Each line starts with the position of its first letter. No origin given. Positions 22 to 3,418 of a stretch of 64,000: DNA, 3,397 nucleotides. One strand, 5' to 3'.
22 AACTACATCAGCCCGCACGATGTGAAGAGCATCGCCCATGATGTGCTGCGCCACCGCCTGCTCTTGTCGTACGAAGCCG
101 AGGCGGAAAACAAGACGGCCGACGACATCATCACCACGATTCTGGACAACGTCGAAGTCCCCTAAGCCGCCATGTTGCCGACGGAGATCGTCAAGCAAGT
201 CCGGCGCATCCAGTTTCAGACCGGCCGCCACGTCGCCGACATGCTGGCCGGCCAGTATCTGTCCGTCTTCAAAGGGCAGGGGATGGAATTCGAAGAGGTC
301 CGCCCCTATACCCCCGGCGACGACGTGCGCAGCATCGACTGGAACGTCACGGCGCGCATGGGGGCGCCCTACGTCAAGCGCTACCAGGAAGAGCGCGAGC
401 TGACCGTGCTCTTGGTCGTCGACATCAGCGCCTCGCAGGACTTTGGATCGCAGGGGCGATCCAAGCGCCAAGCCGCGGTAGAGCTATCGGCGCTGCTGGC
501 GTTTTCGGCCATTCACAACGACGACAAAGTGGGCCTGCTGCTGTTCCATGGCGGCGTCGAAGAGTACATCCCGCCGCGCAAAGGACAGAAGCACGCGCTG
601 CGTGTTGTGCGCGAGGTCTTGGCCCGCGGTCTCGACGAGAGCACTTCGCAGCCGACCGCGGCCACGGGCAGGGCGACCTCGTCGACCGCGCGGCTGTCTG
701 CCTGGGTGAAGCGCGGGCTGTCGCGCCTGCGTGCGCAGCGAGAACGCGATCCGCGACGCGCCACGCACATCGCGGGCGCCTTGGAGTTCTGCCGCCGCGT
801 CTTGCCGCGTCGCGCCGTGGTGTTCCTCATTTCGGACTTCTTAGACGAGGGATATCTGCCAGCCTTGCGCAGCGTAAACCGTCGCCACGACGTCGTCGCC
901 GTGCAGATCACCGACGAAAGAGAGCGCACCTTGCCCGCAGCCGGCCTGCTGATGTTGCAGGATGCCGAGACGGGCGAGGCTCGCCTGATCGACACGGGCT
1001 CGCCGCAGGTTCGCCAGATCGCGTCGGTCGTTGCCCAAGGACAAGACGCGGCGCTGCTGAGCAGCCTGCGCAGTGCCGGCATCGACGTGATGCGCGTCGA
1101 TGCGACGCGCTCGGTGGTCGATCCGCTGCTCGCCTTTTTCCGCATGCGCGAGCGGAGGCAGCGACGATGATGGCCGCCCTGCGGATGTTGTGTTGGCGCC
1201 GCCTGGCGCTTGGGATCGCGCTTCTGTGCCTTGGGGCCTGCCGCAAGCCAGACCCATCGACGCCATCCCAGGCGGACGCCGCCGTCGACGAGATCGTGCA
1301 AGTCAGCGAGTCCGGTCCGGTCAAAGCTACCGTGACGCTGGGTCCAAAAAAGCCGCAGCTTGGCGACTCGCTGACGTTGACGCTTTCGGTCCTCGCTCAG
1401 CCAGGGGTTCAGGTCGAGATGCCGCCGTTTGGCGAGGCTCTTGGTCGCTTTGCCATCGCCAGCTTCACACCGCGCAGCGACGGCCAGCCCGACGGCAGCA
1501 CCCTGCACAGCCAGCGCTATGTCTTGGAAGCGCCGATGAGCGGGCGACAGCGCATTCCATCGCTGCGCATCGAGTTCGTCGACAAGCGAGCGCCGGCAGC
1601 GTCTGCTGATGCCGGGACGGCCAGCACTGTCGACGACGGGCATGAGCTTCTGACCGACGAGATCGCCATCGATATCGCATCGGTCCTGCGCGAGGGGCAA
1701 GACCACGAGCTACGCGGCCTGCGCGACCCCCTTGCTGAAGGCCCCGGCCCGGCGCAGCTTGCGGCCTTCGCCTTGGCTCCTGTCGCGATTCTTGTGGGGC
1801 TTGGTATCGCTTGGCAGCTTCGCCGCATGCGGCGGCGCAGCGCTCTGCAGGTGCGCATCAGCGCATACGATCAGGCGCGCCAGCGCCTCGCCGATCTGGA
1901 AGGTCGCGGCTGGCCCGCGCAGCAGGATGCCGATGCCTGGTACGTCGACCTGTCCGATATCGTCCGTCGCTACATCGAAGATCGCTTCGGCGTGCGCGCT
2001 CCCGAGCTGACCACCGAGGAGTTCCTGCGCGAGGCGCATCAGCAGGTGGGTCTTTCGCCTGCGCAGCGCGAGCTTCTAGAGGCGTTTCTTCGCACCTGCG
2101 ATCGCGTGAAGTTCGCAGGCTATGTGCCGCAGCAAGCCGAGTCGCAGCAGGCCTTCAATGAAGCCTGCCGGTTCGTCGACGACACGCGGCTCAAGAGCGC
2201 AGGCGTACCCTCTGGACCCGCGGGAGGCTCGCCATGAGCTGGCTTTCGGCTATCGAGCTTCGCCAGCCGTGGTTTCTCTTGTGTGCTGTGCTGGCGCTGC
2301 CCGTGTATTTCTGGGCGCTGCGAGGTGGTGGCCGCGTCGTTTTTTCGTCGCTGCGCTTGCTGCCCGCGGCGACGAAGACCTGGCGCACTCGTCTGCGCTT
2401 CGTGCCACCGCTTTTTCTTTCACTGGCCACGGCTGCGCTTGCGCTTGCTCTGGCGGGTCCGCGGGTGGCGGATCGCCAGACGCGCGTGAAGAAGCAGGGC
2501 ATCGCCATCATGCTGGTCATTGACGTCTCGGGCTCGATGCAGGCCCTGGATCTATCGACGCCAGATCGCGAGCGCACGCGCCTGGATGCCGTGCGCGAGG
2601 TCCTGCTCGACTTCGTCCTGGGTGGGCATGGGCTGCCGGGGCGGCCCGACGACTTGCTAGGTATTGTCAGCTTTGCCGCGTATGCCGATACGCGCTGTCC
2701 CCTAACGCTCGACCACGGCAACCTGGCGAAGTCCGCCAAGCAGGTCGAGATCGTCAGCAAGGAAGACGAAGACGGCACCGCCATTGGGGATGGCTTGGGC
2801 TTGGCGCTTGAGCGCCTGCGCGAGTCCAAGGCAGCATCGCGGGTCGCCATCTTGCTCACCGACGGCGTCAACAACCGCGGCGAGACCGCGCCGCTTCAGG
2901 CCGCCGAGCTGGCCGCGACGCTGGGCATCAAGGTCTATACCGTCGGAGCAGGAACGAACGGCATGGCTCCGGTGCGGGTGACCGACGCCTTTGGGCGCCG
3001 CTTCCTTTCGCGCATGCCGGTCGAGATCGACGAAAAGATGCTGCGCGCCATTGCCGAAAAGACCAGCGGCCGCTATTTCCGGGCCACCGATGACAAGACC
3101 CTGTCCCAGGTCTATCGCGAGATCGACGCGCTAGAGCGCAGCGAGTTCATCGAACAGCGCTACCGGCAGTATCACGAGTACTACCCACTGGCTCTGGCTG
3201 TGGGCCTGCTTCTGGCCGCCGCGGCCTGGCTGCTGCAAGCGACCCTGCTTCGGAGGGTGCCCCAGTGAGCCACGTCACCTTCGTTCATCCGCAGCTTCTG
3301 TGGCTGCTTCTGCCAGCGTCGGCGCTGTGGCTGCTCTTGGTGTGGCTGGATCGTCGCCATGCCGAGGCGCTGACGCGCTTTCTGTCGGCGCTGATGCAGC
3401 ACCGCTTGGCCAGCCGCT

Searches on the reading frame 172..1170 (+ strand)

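Call 48: search_protein_families(library=pfam, proteins=[window:172-1170:+], max_evalue=0.0001)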
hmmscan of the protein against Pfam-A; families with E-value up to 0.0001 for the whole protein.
window:172-1170:+ (332 aa): 2 families
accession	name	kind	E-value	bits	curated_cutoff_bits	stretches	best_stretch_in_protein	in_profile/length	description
PF01882.25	DUF58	-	3.8e-73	245.7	23.4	1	42-282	1-204/216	Protein of unknown function DUF58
PF13519.12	VWA_2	-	3.3e-14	53.9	27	1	79-155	1-73/107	von Willebrand factor type A domain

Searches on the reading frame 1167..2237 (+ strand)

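Call 48: search_protein_families(library=pfam, proteins=[window:1167-2237:+], max_evalue=0.0001)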
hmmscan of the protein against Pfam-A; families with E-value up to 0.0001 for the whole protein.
window:1167-2237:+ (356 aa): 1 family
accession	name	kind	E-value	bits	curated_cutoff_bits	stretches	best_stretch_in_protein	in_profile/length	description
PF14316.11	DUF4381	-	6.5e-05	23.7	27.2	0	203-330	24-136/145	Domain of unknown function (DUF4381)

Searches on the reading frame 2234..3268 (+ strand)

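Call 48: search_protein_families(library=pfam, proteins=[window:2234-3268:+], max_evalue=0.0001)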
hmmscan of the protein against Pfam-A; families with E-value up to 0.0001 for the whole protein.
window:2234-3268:+ (344 aa): 3 families
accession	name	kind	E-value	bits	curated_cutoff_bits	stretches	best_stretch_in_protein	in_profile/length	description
PF00092.34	VWA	-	1.8e-17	64.5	23.8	1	92-294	2-172/174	von Willebrand factor type A domain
PF13519.12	VWA_2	-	2e-14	54.5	27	1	92-211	1-106/107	von Willebrand factor type A domain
PF07584.16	BatA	-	1.1e-05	26.1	25.9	1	9-76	4-77/77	Aerotolerance regulator N-terminal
